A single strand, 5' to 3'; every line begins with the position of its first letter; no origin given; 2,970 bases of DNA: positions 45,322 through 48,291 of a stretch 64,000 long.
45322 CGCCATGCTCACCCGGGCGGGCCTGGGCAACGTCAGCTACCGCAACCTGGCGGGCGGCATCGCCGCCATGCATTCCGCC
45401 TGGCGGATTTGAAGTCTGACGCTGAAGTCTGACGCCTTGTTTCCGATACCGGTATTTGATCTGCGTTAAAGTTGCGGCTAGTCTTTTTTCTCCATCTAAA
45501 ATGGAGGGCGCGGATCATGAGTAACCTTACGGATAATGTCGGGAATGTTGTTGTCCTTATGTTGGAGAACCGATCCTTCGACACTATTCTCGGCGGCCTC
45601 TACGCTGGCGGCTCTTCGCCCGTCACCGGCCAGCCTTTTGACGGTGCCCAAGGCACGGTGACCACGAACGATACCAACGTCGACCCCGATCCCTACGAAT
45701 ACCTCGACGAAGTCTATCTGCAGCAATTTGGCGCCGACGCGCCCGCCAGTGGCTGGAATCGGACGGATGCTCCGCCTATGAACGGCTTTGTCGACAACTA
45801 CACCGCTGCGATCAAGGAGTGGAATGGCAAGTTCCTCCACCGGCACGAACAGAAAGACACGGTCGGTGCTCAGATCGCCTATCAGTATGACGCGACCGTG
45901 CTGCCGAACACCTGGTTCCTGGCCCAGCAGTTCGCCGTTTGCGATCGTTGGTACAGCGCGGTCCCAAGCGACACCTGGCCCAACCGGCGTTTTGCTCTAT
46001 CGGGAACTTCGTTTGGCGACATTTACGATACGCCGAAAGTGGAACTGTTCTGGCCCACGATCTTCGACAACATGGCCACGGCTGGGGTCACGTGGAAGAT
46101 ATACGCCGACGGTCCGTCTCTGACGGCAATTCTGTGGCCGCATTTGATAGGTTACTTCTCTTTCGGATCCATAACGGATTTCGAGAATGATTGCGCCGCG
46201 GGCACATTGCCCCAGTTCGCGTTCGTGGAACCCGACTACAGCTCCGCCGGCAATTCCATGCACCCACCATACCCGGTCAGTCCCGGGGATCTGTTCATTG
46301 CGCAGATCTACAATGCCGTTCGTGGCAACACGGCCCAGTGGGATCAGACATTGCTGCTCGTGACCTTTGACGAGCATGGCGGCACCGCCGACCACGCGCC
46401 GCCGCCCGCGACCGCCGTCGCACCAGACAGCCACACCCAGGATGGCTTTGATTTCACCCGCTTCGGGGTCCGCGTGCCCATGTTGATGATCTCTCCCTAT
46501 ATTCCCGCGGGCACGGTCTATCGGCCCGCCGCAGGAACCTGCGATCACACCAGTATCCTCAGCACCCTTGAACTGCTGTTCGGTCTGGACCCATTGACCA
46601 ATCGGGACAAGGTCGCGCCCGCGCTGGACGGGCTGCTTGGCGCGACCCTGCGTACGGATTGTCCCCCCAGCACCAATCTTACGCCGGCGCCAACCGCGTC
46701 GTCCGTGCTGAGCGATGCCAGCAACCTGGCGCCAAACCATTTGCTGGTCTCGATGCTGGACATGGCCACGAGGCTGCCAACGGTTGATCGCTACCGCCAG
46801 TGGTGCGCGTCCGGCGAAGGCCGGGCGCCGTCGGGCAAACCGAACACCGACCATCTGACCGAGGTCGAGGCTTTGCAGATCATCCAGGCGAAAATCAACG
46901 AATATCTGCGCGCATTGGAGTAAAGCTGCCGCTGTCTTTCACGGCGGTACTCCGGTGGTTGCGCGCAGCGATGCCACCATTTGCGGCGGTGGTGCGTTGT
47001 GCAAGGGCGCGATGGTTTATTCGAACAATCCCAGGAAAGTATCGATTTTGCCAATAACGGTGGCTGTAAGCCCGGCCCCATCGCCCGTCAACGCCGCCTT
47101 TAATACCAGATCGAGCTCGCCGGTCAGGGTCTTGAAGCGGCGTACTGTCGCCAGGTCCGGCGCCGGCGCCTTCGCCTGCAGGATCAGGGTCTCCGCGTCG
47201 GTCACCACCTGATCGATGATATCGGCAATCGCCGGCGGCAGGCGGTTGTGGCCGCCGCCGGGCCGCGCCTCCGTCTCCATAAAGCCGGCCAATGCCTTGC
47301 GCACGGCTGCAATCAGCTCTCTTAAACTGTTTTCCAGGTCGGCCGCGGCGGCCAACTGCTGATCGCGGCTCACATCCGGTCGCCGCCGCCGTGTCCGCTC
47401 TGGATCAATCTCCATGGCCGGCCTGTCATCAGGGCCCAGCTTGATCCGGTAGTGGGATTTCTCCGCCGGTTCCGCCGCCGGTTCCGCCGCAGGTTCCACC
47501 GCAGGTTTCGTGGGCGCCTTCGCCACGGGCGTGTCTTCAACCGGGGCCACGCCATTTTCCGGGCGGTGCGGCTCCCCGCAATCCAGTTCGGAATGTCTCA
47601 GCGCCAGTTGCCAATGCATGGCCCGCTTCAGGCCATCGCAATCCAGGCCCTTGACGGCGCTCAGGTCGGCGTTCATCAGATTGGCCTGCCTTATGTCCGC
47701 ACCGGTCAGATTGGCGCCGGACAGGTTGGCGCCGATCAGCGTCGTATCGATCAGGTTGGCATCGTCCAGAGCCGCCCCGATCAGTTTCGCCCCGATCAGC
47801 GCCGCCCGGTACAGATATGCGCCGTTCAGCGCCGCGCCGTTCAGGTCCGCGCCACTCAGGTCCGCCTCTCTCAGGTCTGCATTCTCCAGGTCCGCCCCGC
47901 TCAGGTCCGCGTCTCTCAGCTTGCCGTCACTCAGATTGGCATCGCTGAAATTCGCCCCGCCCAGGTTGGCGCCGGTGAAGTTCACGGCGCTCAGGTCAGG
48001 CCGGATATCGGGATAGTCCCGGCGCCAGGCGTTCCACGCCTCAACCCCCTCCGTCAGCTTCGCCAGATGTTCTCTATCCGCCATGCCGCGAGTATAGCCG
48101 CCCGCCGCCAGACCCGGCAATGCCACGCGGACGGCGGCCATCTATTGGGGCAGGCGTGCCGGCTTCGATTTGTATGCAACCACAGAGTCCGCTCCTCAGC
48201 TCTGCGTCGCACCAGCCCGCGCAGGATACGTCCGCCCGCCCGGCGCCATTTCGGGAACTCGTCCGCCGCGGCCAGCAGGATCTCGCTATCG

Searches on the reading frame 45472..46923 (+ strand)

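Call 90: search_protein_families(library=pfam, proteins=[window:45472-46923:+], max_evalue=0.0001)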
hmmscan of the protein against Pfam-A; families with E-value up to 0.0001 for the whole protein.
window:45472-46923:+ (483 aa): 1 family
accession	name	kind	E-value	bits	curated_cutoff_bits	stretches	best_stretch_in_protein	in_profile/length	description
PF04185.19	Phosphoesterase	-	1.9e-59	202.1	23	1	25-372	3-355/356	Phosphoesterase family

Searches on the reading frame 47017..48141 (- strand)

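Call 24: search_protein_families(library=pfam, proteins=[window:47017-48141:-], max_evalue=0.0001)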
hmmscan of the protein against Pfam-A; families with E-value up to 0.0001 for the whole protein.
window:47017-48141:- (374 aa): 3 families
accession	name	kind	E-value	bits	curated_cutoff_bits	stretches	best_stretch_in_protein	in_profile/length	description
PF00805.28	Pentapeptide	-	1.4e-32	111.2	20.2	3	125-161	3-39/40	Pentapeptide repeats (8 copies)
PF13599.13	Pentapeptide_4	-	3.4e-13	49.9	38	1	50-110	3-63/78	Pentapeptide repeat region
PF13576.12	Pentapeptide_3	-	3.4e-11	43.6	27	1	55-98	1-47/48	Pentapeptide repeats (9 copies)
